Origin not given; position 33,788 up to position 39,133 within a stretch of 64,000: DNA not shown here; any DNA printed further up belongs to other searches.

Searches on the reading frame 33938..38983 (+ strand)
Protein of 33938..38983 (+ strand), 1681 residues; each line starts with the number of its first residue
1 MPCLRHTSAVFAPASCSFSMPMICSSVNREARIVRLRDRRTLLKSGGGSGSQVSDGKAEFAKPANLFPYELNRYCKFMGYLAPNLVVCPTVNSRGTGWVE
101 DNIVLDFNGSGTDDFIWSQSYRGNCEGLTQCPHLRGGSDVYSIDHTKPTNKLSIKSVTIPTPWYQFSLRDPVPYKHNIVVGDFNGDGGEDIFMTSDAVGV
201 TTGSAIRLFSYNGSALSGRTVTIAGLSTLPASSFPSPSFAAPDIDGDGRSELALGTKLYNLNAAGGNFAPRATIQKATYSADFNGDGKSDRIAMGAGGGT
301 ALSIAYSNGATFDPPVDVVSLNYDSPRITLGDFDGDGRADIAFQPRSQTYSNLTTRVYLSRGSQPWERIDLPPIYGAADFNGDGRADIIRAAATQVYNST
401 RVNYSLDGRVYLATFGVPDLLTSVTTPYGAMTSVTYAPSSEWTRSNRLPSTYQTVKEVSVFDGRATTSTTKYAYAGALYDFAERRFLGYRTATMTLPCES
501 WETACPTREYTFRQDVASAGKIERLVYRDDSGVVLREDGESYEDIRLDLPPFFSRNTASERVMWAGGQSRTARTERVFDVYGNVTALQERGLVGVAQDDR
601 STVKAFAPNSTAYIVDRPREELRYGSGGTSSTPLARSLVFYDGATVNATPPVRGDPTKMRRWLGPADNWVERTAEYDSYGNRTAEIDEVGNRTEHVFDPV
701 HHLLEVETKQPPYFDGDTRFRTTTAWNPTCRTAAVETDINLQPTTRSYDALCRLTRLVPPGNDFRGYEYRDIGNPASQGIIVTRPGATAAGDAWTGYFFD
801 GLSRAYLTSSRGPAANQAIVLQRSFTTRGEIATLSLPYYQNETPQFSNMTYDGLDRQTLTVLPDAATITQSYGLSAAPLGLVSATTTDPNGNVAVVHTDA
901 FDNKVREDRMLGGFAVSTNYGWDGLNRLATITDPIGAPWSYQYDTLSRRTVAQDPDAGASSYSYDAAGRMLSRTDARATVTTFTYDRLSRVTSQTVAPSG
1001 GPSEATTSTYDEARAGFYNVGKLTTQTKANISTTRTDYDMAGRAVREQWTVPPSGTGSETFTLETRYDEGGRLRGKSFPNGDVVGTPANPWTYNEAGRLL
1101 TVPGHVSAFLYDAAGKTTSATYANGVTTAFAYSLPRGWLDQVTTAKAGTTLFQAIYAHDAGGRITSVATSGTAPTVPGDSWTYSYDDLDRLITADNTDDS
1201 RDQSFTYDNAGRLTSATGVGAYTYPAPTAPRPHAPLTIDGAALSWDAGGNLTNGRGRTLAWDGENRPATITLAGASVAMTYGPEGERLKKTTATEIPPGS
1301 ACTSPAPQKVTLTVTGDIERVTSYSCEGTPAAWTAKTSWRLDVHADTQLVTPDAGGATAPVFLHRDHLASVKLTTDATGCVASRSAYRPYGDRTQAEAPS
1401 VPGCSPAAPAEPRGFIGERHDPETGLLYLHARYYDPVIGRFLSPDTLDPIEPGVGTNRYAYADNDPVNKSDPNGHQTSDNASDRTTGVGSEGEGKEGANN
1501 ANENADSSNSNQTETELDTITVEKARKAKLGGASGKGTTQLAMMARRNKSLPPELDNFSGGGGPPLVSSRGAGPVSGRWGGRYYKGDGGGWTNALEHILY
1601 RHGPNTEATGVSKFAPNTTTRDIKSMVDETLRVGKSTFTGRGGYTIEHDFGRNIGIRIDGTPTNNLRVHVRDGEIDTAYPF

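Call 67: search_protein_families(library=pfam, proteins=[window:33938-38983:+], max_evalue=0.001)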
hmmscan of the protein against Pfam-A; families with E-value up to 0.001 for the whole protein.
window:33938-38983:+ (1681 aa): 4 families
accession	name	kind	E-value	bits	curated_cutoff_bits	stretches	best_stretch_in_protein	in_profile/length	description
PF05593.20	RHS_repeat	-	5e-29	100.5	22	2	964-1000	1-36/38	RHS Repeat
PF13517.12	FG-GAP_3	-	2.7e-17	63.5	26.9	2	282-342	1-60/61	FG-GAP-like repeat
PF01839.29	FG-GAP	-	3.1e-17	62.5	22.1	0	280-304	7-27/37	FG-GAP repeat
PF12256.14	TcdB_toxin_midN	-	5.8e-16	58.8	24.8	1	377-497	32-158/181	Insecticide toxin TcdB middle/N-terminal region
